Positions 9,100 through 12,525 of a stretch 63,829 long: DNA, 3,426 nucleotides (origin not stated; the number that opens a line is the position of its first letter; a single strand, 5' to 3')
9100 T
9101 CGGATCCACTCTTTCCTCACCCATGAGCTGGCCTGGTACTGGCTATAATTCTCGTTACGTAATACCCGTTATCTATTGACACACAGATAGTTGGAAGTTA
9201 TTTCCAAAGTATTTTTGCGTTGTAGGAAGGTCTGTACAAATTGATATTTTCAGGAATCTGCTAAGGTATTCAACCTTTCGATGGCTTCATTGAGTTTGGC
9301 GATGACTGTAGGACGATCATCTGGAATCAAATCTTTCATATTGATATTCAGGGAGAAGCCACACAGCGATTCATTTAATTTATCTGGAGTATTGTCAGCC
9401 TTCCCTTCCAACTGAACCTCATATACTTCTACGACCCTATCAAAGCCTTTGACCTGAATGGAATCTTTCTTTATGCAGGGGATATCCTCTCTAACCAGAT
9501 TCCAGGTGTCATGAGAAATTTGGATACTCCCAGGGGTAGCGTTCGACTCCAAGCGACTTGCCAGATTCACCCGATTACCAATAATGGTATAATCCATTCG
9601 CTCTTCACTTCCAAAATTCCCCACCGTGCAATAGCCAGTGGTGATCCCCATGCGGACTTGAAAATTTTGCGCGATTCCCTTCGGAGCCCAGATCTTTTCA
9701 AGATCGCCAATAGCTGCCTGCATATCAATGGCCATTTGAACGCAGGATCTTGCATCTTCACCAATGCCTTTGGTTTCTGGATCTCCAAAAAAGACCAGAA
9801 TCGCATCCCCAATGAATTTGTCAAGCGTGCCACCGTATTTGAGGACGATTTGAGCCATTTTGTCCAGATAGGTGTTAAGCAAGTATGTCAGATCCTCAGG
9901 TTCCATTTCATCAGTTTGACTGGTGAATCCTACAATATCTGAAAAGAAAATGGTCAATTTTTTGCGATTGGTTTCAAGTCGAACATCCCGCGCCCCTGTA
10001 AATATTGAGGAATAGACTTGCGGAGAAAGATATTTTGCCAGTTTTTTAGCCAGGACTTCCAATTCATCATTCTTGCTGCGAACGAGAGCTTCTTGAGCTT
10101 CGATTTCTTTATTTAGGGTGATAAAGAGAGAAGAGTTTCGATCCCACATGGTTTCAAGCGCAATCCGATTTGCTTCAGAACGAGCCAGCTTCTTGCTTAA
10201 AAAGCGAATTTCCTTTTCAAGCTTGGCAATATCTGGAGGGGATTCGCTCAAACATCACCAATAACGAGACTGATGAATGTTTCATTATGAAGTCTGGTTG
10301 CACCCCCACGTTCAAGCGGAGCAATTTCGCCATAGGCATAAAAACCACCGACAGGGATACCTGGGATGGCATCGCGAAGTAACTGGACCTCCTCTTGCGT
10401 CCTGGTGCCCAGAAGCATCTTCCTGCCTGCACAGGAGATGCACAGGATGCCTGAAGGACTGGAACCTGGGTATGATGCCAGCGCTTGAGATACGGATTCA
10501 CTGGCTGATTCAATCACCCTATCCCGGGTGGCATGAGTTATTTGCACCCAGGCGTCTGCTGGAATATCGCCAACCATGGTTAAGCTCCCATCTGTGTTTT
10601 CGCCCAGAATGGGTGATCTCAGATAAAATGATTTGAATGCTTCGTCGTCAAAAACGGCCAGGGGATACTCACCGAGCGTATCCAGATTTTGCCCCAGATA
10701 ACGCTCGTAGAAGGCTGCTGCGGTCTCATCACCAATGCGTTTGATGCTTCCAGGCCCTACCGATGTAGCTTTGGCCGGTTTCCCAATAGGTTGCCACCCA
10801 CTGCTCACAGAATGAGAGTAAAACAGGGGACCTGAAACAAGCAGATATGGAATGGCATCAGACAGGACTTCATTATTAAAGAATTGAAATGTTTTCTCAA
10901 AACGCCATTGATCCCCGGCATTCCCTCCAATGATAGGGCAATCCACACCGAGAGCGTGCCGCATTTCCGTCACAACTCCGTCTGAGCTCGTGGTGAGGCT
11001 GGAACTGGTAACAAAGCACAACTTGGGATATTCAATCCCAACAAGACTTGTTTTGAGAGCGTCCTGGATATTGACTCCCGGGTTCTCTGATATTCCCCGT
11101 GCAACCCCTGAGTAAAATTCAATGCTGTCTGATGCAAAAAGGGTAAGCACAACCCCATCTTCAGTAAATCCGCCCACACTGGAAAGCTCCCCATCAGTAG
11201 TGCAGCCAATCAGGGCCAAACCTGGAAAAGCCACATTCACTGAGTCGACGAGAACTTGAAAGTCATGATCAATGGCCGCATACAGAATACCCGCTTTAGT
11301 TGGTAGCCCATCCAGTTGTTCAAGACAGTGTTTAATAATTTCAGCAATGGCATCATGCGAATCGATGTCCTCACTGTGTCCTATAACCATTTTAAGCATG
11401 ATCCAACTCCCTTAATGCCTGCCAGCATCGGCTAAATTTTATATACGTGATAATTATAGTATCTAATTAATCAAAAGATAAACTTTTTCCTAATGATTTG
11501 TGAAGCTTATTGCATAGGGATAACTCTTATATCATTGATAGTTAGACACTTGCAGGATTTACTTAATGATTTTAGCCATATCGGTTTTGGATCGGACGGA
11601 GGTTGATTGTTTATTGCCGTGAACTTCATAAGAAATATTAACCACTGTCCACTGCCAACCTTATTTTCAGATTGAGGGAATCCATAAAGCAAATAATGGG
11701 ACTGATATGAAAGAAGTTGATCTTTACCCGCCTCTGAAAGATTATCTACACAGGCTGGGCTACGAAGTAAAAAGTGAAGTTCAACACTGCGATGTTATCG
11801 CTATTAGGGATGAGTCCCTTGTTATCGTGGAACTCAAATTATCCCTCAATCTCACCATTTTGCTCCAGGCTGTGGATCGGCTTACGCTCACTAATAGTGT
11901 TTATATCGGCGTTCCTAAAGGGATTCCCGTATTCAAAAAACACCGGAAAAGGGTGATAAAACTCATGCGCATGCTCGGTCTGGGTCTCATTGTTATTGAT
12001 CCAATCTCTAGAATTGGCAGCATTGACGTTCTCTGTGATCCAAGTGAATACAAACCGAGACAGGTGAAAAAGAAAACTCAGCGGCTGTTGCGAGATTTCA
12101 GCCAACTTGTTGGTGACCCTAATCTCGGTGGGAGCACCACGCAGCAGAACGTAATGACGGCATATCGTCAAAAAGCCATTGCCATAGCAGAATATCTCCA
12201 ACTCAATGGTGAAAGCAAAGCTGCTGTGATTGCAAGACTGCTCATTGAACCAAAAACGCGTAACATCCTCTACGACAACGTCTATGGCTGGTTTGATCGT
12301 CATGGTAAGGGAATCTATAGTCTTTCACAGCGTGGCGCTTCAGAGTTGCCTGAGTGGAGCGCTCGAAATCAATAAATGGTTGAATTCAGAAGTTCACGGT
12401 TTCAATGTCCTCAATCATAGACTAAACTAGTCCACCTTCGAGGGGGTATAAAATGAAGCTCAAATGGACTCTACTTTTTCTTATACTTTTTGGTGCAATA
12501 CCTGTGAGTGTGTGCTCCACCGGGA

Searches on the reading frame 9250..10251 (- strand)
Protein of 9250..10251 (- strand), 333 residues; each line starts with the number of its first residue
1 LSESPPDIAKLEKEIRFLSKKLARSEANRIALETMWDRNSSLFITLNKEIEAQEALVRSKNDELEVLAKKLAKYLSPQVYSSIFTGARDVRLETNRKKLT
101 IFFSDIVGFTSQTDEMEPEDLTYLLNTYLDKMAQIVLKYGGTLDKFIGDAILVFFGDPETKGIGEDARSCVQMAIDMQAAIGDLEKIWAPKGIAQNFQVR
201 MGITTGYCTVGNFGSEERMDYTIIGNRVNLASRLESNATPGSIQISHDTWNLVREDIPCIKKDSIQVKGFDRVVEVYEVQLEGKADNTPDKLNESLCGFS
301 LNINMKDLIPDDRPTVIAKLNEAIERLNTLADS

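Call 68: search_protein_families(library=pfam, proteins=[window:9250-10251:-], max_evalue=0.0001)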
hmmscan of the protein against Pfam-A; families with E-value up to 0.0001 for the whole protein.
window:9250-10251:- (333 aa): 1 family
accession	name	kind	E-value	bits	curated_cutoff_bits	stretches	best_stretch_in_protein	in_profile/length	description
PF00211.25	Guanylate_cyc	-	1.3e-29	103.5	21.9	1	97-276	7-178/183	Adenylate and Guanylate cyclase catalytic domain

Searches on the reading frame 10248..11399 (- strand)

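Call 68: search_protein_families(library=pfam, proteins=[window:10248-11399:-], max_evalue=0.0001)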
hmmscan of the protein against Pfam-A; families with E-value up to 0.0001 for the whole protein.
window:10248-11399:- (383 aa): 2 families
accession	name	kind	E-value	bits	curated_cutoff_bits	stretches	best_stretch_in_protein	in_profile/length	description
PF08495.15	FIST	-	9.7e-37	127.1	23.2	1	36-214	2-178/189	FIST N domain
PF10442.14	FIST_C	-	1.4e-29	103.3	28.5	1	227-361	1-131/131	FIST C domain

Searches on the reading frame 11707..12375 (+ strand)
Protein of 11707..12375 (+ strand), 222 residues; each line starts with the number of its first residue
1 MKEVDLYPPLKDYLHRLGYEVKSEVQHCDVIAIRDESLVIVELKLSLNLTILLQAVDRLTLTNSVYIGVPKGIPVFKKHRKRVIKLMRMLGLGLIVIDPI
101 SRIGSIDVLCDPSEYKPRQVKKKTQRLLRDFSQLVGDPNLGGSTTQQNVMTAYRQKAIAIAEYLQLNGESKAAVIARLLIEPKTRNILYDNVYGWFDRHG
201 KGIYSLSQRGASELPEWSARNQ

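Call 68: search_protein_families(library=pfam, proteins=[window:11707-12375:+], max_evalue=0.0001)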
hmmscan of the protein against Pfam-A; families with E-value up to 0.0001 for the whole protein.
window:11707-12375:+ (222 aa): 1 family
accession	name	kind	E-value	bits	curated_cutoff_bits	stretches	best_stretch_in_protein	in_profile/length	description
PF09929.15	DUF2161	-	3.9e-34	117.7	27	1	102-212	8-117/118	Putative PD-(D/E)XK phosphodiesterase (DUF2161)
